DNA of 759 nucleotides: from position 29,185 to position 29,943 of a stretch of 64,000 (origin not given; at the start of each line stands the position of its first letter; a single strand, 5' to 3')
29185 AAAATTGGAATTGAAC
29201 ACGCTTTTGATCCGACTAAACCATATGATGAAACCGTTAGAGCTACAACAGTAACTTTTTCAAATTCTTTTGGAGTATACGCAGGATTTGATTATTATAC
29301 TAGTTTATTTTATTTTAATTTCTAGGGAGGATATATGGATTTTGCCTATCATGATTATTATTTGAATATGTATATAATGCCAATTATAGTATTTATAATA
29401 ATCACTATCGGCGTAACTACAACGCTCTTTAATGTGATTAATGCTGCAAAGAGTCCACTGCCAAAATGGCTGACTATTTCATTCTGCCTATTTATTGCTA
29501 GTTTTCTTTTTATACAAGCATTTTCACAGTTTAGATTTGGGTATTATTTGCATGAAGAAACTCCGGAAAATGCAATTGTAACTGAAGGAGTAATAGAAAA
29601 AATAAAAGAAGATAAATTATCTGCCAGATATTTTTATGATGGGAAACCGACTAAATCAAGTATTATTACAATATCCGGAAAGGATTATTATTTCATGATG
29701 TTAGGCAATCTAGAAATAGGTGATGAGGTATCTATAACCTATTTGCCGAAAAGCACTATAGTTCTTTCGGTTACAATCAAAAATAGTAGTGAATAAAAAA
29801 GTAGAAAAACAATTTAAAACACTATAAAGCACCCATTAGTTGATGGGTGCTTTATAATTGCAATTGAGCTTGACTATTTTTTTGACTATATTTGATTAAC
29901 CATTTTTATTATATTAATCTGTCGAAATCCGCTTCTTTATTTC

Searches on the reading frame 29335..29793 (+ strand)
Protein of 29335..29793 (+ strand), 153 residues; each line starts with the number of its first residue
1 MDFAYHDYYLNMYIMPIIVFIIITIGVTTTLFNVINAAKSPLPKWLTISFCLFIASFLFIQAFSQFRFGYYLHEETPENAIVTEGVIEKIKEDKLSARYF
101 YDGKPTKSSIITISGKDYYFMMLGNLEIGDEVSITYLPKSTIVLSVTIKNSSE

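Call 3: search_protein_families(library=pfam, proteins=[window:29335-29793:+], max_evalue=1)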
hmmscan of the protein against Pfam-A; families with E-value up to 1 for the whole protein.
window:29335-29793:+ (153 aa): 2 families
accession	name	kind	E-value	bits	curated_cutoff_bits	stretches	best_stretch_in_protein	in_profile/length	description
PF13567.11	DUF4131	-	0.0023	18.1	31.6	1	17-98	5-84/165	Domain of unknown function (DUF4131)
PF04246.17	RseC_MucC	-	0.12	12.8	24.4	1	11-65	69-116/130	Positive regulator of sigma(E), RseC/MucC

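Call 4: search_protein_families(library=ncbifam, proteins=[window:29335-29793:+], max_evalue=1)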
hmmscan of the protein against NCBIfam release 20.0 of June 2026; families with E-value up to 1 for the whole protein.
window:29335-29793:+ (153 aa): 1 family
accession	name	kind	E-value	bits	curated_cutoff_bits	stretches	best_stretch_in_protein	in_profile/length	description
NF045996.1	MAG0920_fam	subfamily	0.6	9.4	43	0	8-60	60-112/232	MAG0920 family protein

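Call 64: search_protein_families(library=phrogs, proteins=[window:29335-29793:+], max_evalue=0.01)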
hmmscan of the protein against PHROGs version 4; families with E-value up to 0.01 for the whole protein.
window:29335-29793:+ (153 aa): 0 families
